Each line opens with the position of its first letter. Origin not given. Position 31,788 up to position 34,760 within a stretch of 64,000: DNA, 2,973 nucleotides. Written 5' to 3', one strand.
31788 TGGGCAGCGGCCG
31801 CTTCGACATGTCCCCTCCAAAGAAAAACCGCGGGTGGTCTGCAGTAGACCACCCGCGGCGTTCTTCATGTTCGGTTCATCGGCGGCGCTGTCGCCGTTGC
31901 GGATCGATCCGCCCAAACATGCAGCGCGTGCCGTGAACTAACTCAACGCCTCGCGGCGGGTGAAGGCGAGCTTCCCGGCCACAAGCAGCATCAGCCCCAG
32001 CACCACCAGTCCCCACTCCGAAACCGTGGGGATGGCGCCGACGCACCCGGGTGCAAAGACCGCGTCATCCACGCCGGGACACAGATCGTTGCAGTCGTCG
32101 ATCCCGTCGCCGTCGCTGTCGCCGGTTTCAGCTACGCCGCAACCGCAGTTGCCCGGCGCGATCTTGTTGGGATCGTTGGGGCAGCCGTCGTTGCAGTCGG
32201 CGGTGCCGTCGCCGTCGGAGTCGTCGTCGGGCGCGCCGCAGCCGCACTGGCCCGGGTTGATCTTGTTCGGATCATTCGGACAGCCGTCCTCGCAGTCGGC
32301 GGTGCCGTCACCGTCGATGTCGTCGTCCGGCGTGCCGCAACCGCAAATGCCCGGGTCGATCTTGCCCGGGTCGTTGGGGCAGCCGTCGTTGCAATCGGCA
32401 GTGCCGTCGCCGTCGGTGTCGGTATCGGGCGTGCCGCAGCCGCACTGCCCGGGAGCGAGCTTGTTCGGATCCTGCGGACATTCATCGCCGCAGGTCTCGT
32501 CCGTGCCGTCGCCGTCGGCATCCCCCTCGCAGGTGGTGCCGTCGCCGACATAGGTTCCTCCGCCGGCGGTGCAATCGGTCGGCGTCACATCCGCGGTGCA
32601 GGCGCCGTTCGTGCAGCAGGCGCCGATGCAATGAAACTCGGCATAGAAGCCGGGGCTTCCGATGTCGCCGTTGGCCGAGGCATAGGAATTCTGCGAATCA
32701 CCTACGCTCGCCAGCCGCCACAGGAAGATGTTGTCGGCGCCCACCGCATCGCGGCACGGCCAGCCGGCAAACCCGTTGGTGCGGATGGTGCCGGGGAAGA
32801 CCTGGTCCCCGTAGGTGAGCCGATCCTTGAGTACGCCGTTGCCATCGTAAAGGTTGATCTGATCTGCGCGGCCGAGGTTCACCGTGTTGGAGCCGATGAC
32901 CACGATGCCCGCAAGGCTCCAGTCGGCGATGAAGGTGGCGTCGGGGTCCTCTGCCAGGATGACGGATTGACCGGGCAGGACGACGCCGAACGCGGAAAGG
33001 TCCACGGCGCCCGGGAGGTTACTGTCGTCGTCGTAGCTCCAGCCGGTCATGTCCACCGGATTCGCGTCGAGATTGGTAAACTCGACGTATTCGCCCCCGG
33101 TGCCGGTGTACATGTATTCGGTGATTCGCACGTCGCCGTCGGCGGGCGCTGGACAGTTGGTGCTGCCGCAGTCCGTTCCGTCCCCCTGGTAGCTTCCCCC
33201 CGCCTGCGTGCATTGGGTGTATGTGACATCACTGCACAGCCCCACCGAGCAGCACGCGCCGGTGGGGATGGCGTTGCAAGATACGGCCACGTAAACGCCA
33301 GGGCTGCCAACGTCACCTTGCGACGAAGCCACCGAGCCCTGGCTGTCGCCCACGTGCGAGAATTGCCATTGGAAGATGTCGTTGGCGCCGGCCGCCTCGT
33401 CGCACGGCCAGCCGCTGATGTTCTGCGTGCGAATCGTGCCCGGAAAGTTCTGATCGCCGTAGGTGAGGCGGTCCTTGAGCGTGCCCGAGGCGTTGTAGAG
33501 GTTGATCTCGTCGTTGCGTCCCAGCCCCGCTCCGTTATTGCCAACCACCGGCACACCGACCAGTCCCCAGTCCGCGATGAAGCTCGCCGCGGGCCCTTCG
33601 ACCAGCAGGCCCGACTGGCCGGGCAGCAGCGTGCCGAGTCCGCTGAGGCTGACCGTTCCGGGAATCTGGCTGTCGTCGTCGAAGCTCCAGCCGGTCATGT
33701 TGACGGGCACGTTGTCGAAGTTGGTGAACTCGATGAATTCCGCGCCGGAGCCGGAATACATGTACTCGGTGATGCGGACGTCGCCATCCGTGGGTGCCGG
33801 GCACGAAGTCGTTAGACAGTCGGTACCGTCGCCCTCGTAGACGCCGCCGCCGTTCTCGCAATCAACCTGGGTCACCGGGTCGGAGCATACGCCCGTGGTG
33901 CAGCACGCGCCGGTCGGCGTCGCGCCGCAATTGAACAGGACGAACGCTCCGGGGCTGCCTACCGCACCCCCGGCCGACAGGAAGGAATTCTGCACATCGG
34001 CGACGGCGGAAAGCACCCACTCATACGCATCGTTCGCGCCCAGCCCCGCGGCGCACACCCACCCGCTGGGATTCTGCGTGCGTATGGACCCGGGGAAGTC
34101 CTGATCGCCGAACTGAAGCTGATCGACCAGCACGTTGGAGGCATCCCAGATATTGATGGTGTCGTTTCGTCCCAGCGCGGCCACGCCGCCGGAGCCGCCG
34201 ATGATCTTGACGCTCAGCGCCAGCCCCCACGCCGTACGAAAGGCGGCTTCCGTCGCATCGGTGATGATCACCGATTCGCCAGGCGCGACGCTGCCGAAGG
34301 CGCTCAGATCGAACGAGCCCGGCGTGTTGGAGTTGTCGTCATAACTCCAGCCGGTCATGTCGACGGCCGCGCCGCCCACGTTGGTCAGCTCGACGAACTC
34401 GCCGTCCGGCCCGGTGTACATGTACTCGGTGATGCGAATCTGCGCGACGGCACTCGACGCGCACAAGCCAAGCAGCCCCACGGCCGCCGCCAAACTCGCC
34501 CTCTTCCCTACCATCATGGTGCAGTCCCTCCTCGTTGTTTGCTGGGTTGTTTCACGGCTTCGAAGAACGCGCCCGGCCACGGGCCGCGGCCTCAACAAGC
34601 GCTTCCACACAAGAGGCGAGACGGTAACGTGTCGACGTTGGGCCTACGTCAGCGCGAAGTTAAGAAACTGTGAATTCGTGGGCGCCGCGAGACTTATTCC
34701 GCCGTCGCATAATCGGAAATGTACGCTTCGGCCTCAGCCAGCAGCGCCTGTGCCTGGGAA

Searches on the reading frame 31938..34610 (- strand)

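Call 15: search_protein_families(library=pfam, proteins=[window:31938-34610:-], max_evalue=0.001)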
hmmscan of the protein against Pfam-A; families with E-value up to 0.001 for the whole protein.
window:31938-34610:- (890 aa): 2 families
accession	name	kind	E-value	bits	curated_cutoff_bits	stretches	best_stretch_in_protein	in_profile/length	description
PF00932.25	LTD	-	1e-52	177.6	34.3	3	52-168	2-108/109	Lamin Tail Domain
PF18203.6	IPTL-CTERM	-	0.00016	21.9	20.8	1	859-878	2-22/28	IPTL-CTERM motif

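Call 42: search_protein_families(library=ncbifam, proteins=[window:31938-34610:-], max_evalue=0.01)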
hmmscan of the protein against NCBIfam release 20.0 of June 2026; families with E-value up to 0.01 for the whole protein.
window:31938-34610:- (890 aa): 3 families
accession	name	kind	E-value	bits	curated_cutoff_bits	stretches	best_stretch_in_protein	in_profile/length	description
TIGR04174.1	IPTL_CTERM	subfamily_domain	4.1e-05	23.8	20.5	1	860-886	1-27/27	IPTL-CTERM sorting domain-containing protein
NF033680.1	exonuc_ExeM-GG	exception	0.00018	19.7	1300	0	51-90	19-58/884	extracellular exonuclease ExeM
NF033207.2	midcut_by_XrtH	subfamily_domain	0.00082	19.5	45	1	852-883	29-60/175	midcut-by-XrtH protein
